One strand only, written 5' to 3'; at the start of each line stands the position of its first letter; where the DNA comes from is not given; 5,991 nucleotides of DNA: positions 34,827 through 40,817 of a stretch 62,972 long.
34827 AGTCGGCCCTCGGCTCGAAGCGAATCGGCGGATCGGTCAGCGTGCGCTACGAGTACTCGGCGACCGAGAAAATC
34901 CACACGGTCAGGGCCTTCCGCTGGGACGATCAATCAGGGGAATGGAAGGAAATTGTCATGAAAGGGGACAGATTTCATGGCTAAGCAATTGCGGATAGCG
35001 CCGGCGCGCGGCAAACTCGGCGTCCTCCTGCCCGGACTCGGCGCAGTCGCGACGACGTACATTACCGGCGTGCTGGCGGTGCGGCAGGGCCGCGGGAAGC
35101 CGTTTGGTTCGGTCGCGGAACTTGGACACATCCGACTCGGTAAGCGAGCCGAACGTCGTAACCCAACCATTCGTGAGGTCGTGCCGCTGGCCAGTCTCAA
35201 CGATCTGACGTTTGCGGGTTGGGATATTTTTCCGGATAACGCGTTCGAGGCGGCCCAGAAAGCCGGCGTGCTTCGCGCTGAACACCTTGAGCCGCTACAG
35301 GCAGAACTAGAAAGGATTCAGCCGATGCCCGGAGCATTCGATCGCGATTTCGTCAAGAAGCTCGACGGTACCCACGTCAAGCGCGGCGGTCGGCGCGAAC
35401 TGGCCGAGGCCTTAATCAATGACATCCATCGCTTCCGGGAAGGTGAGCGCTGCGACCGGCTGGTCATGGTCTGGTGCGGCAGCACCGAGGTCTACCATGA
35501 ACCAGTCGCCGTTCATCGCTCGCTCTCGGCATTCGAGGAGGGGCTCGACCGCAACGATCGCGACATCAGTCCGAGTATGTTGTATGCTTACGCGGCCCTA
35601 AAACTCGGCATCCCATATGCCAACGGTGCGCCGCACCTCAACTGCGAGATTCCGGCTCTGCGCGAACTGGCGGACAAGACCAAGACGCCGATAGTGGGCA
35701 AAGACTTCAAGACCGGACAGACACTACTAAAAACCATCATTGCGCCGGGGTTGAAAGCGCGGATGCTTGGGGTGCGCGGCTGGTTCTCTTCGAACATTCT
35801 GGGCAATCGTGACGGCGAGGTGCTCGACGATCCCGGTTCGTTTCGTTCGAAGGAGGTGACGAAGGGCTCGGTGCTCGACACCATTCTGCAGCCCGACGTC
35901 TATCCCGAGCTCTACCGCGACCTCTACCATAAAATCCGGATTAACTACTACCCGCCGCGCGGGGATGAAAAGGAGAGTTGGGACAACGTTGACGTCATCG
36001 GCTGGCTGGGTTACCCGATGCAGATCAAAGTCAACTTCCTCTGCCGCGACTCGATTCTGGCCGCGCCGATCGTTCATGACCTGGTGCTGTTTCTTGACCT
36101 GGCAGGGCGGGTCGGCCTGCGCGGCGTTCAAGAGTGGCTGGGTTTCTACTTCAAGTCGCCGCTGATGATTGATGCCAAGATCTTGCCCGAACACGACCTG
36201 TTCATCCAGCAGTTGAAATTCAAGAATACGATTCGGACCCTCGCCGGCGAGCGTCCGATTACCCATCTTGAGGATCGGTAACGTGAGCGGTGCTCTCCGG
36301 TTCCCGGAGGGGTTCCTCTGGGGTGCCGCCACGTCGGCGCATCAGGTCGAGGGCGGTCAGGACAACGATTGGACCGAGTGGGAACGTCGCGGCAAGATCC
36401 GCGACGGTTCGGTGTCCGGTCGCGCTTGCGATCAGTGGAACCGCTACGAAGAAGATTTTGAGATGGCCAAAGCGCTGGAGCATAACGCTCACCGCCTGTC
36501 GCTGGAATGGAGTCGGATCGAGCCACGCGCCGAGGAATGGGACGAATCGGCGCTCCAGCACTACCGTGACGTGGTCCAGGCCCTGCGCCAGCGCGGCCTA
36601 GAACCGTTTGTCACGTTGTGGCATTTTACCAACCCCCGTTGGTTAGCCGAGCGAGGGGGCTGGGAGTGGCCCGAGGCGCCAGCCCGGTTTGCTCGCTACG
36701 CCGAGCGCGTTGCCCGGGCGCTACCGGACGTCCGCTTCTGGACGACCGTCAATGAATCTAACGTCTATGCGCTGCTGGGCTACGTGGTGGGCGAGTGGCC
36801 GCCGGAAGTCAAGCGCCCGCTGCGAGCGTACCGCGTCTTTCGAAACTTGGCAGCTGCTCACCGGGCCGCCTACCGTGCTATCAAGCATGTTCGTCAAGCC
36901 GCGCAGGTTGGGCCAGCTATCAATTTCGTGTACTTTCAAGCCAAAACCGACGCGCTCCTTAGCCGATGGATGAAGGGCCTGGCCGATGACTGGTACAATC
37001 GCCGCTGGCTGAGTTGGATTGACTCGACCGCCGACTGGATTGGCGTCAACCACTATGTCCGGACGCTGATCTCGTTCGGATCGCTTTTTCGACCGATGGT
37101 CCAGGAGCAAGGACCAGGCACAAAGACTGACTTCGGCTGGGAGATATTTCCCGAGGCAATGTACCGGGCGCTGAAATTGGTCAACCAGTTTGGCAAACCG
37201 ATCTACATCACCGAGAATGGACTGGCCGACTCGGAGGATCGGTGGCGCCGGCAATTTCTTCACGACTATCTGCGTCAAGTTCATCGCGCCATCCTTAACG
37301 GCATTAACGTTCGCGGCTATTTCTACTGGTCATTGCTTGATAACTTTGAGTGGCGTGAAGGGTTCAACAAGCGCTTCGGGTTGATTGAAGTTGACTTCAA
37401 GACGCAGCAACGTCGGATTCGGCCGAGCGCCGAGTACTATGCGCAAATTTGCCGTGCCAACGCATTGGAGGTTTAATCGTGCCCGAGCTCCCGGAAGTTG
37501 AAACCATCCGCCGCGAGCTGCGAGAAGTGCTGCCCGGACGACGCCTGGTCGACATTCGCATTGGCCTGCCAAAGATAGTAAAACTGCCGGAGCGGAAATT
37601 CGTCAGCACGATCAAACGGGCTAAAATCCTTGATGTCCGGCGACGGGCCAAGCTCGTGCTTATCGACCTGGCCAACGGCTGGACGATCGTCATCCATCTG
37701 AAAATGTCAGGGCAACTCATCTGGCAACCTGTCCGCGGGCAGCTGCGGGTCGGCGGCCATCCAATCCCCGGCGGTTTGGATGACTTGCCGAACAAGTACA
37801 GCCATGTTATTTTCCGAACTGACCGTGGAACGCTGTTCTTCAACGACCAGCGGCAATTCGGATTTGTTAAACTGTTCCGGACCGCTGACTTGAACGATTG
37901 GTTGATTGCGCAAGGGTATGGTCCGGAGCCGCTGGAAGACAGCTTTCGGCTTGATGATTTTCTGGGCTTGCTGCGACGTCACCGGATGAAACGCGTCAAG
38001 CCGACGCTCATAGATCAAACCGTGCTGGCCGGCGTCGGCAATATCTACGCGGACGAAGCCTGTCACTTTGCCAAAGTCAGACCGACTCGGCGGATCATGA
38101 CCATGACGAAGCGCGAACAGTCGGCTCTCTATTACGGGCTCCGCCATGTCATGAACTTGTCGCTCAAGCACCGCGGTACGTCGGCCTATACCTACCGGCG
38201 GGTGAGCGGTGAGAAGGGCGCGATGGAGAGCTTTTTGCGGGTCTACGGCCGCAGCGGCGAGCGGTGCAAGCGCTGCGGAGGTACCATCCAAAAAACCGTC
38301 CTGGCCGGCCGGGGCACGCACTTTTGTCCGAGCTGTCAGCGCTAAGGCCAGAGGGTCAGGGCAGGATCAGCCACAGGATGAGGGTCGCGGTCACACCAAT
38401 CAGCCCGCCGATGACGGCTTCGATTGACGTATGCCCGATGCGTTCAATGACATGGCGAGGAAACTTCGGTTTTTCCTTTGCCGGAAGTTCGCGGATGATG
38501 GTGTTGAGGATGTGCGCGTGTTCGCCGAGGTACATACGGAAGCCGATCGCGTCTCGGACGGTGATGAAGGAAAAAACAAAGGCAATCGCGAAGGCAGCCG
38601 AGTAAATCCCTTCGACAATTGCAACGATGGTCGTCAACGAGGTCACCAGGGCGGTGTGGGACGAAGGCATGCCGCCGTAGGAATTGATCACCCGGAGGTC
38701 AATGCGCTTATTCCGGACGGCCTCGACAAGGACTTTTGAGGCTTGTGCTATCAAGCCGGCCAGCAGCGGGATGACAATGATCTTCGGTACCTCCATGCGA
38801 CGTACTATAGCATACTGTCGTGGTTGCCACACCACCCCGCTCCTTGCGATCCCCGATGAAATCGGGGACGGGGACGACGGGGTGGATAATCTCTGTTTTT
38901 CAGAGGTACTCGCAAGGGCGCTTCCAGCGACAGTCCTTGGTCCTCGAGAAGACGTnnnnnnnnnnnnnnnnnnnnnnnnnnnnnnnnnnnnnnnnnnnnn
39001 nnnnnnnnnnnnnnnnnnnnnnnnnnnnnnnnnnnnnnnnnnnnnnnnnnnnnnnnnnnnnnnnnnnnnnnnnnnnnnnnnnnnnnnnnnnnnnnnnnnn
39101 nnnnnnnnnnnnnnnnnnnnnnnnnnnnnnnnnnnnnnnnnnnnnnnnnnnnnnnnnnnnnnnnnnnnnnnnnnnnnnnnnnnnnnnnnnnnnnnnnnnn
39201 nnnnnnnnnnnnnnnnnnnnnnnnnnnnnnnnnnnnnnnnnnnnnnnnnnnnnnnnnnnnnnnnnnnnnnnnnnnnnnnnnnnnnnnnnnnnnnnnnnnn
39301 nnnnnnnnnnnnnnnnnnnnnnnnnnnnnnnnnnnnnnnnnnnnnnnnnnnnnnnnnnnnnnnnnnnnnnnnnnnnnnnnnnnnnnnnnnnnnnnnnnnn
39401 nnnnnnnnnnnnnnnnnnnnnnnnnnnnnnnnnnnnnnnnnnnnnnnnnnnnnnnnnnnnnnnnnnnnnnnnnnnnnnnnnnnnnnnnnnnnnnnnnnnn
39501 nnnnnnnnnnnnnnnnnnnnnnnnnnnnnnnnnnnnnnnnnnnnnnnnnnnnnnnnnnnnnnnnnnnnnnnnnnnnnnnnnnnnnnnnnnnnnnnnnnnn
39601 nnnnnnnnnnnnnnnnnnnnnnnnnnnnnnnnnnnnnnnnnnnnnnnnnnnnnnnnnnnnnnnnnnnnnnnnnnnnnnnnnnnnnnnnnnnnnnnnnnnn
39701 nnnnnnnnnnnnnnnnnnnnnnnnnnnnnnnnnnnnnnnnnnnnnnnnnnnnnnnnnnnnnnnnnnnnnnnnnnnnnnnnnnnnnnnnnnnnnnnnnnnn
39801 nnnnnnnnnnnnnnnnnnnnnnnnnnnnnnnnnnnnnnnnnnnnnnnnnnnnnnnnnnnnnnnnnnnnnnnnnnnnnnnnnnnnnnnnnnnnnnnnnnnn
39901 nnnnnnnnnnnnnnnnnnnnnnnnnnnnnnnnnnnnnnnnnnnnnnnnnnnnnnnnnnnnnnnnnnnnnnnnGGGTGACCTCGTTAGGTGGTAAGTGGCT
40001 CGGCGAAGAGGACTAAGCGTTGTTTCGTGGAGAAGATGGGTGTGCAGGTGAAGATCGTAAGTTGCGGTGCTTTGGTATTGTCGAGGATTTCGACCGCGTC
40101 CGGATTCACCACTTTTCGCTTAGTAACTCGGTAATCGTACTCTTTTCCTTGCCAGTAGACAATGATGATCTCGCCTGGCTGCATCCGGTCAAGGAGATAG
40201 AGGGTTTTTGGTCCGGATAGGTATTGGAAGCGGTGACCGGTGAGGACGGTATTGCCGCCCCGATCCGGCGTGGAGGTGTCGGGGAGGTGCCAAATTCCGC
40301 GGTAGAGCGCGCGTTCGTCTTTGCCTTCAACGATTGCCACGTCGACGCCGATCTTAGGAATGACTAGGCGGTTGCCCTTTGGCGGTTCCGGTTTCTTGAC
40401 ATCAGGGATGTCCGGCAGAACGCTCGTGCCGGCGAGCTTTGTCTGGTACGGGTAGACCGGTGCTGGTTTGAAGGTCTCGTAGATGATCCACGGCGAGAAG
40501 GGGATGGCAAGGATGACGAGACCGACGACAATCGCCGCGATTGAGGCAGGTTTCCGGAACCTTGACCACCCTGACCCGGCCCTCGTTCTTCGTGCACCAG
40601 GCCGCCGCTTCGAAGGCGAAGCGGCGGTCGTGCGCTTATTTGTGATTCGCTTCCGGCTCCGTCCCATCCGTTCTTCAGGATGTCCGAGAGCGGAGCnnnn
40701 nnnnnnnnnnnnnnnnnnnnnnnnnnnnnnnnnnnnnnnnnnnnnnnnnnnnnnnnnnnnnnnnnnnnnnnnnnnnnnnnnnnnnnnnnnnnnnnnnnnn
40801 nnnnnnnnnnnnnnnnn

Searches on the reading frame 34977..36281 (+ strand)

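Call 49: search_protein_families(library=pfam, proteins=[window:34977-36281:+], max_evalue=0.00001)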
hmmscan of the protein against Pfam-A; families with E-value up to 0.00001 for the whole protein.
window:34977-36281:+ (434 aa): 2 families
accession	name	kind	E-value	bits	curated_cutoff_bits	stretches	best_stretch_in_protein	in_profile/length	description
PF07994.18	NAD_binding_5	-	5.4e-87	292.7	25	1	14-420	1-321/321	Myo-inositol-1-phosphate synthase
PF01658.22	Inos-1-P_synth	-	2.5e-31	108.4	27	1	247-359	1-107/107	Myo-inositol-1-phosphate synthase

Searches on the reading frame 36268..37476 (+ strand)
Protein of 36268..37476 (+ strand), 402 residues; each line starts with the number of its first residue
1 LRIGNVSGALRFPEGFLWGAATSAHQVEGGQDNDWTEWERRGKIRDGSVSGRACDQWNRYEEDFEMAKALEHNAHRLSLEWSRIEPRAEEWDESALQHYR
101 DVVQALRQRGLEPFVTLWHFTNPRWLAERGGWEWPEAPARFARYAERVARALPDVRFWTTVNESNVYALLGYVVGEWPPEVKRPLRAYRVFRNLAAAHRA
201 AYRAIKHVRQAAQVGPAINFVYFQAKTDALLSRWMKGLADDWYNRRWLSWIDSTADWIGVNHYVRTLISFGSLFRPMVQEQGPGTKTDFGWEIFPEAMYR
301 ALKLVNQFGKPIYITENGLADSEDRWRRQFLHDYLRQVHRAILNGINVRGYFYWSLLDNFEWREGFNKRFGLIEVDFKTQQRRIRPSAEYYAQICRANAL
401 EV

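Call 49: search_protein_families(library=pfam, proteins=[window:36268-37476:+], max_evalue=0.00001)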
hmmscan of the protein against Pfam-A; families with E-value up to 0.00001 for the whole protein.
window:36268-37476:+ (402 aa): 1 family
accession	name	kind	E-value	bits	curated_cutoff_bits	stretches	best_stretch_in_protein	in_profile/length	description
PF00232.24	Glyco_hydro_1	-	5.5e-89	299.1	22.6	2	11-226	4-228/453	Glycosyl hydrolase family 1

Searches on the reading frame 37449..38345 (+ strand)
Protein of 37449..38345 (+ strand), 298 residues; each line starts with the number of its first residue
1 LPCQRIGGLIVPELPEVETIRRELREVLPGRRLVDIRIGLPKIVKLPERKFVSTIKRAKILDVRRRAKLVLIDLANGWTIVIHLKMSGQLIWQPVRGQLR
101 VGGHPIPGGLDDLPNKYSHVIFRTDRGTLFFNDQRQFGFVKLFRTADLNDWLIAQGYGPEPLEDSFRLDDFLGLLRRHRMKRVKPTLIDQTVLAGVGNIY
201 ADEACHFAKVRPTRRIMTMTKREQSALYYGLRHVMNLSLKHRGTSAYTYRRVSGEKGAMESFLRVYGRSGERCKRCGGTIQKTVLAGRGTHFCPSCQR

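Call 49: search_protein_families(library=pfam, proteins=[window:37449-38345:+], max_evalue=0.00001)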
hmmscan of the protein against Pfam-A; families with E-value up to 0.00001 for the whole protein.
window:37449-38345:+ (298 aa): 3 families
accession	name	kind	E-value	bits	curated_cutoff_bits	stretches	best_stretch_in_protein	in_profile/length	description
PF01149.29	Fapy_DNA_glyco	-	1.2e-26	94.1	25.5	1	12-139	2-116/117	Formamidopyrimidine-DNA glycosylase N-terminal domain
PF06831.19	H2TH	-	2e-17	63.4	34.7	1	158-245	2-88/93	Formamidopyrimidine-DNA glycosylase H2TH domain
PF06827.20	zf-FPG_IleRS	-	8.8e-11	41.9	21.3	1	270-297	1-28/30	Zinc finger found in FPG and IleRS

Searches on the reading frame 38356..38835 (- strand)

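Call 49: search_protein_families(library=pfam, proteins=[window:38356-38835:-], max_evalue=0.00001)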
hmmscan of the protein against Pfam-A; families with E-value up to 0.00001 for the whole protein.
window:38356-38835:- (159 aa): 1 family
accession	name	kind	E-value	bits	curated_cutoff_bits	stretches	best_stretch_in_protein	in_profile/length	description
PF02681.20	DUF212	-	3.7e-36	124.5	26.5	1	18-149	4-125/126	Divergent PAP2 family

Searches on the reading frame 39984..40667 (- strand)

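Call 50: search_protein_families(library=pfam, proteins=[window:39984-40667:-], max_evalue=0.00001)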
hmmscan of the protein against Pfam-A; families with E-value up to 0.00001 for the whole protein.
window:39984-40667:- (227 aa): 1 family
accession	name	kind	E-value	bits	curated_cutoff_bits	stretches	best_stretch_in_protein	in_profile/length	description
PF04203.18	Sortase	-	1.7e-28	99.3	26.6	1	101-224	1-124/125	Sortase domain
